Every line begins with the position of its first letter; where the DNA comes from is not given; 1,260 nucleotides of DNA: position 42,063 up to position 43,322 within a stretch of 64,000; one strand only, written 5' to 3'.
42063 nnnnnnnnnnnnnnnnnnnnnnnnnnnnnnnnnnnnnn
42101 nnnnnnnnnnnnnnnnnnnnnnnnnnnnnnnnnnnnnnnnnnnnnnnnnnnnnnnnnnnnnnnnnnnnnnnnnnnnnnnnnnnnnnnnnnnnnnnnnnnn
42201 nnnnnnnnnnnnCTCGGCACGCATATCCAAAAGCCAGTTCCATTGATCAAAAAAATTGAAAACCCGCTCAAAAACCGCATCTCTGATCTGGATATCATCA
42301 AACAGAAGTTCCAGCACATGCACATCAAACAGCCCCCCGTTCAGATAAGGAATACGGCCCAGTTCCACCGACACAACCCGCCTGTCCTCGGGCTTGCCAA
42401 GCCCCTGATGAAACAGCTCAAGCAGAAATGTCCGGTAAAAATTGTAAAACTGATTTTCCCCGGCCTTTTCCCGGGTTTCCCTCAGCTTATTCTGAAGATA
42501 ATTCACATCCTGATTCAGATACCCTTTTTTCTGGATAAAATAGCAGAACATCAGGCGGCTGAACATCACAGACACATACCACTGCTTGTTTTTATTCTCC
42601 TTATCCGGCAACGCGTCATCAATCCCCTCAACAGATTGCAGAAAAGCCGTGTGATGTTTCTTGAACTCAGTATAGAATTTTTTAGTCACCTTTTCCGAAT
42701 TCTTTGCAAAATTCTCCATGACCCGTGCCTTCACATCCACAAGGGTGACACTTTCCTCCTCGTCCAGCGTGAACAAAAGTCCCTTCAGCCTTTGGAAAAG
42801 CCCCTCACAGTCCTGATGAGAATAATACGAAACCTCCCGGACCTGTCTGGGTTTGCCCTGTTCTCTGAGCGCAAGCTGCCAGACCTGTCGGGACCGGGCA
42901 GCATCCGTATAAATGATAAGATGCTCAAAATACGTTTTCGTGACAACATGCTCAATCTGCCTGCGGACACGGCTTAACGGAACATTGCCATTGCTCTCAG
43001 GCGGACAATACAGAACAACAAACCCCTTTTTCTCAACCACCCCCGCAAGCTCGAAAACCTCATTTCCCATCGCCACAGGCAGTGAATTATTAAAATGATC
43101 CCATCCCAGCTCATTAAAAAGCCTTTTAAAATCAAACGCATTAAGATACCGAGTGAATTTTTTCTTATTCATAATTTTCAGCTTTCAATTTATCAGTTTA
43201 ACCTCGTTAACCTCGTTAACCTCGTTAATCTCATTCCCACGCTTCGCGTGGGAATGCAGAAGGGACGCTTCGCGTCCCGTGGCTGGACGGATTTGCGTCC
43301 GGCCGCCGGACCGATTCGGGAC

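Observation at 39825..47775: Compact membrane-protein / PLD-SNF2 helicase / PglX-like methyltransferase block: candidate undescribed RM-like defense module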

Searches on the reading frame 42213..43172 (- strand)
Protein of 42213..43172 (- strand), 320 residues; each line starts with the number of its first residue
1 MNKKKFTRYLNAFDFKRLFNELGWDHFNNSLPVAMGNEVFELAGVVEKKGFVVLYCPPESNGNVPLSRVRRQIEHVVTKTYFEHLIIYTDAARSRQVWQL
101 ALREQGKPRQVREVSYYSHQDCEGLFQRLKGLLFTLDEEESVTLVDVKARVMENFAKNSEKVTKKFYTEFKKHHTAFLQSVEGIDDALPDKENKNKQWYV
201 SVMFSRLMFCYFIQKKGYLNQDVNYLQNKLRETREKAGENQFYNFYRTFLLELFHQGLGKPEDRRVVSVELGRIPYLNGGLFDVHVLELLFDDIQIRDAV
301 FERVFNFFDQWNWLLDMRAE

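Call 58: predict_structure(alignment_id=A3)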
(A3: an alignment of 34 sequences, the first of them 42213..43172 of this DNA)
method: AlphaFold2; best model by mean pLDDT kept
length: 320 residues; sequences in the alignment: 34
mean_pLDDT: 80.6   pTM: 0.56
mean pLDDT of the five models: 80.6, 79.6, 77.2, 74.5, 72.2
residues with pLDDT >= 90: 92; 70-90: 168; 50-70: 41; < 50: 19
segments of 3 or more residues with pLDDT < 50: 147-156, 314-320
pLDDT, mean of each block of 10 residues (from residue 1): 86 89 83 89 87 93 93 92 94 94 79 87 77 65 54 47 69 85 87 86 83 81 89 92 88 79 77 61 69 88 86 46
secondary structure, 60 per line:
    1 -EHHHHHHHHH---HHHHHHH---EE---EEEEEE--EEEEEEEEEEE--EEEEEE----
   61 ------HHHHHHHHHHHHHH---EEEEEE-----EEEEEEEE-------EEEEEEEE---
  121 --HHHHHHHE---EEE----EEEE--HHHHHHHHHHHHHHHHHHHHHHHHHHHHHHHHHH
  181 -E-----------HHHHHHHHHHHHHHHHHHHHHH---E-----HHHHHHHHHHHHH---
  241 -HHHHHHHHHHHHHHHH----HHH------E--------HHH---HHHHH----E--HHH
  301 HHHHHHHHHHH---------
elements in order: H3-11 H15-21 E30-35 E38-48 E51-56 H67-80 E84-89 E95-102 E110-117 H123-129 E134-136 E141-144 H147-180 H194-215 H225-237 H242-257 H286-290 H298-311

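Call 60: fold_search(model_id=the predicted structure, library=pdb)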
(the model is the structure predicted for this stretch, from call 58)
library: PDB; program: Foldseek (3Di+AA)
matches with E <= 10: 686; with E <= 0.001: 0
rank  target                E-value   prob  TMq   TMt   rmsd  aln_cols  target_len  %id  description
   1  4ckn_D                3.3e-02  0.25  0.12  0.17  16.8       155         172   11  Structure of an N-terminal fragment of Leishmania SAS-6 containing parts of its coiled coil domain, F257E mutant (released 2014-03-05)
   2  4rpa_A                6.7e-02  0.33  0.12  0.13  13.9       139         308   12  Crystal structure of inorganic pyrophosphatase from Staphylococcus aureus in complex with Mn2+ (released 2015-01-21)
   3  2iw4_B                7.1e-02  0.38  0.13  0.13  12.5       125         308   10  CRYSTAL STRUCTURE OF BASILLUS SUBTILIS FAMILY II INORGANIC PYROPHOSPHATASE MUTANT, H98Q, IN COMPLEX WITH PNP (released 2006-11-07)
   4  9jsz_J                8.0e-02  0.66  0.20  0.17   9.9       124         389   12  active NbaSPARDA complexes (released 2025-04-02)
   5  4ckn_A                8.9e-02  0.15  0.11  0.16  16.6       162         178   10  Structure of an N-terminal fragment of Leishmania SAS-6 containing parts of its coiled coil domain, F257E mutant (released 2014-03-05)
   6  9qiw_CJ               1.0e-01  0.11  0.11  0.12  20.2       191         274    7  Human pre-60S - State 3 (released 2025-04-30)
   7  4ckn_B                1.2e-01  0.13  0.11  0.16  15.6       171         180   11  Structure of an N-terminal fragment of Leishmania SAS-6 containing parts of its coiled coil domain, F257E mutant (released 2014-03-05)
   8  5trc_A                1.3e-01  0.18  0.17  0.14   9.1       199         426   10  Crystal structure of phosphorylated AC3-AC5 domains of yeast acetyl-CoA carboxylase (released 2016-12-07)
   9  9vx6_X                1.4e-01  0.38  0.18  0.16  11.1       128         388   10  Helical structure of gRNA-tDNA SPARDA complex (released 2026-01-14)
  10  2enx_A                1.7e-01  0.25  0.12  0.13  12.5       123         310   12  Structure of the family II inorganic pyrophosphatase from Streptococcus agalactiae at 2.8 resolution (released 2007-05-29)
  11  4ckn_C                1.7e-01  0.12  0.11  0.17  15.5       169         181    9  Structure of an N-terminal fragment of Leishmania SAS-6 containing parts of its coiled coil domain, F257E mutant (released 2014-03-05)
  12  8rl2_CJ               1.7e-01  0.10  0.11  0.12  20.0       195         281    7  Human pre-60S - State 5 (released 2025-01-15)
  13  8xl0_E                2.0e-01  0.35  0.16  0.04  11.9       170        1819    9  Citrate-induced filament of human acetyl-coenzyme A carboxylase 1 (ACC1-citrate) (released 2024-10-23)
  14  8xkz_C                2.0e-01  0.35  0.16  0.03  11.9       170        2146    9  Core region of the citrate-induced human acetyl-CoA carboxylase 1 filament (ACC1-citrate) (released 2024-10-23)
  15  9y9z_21               2.0e-01  0.08  0.10  0.12  17.1       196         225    9  Cryo-EM structure of conoid fiber from Toxoplasma gondii (24-nm repeat) (released 2025-12-03)
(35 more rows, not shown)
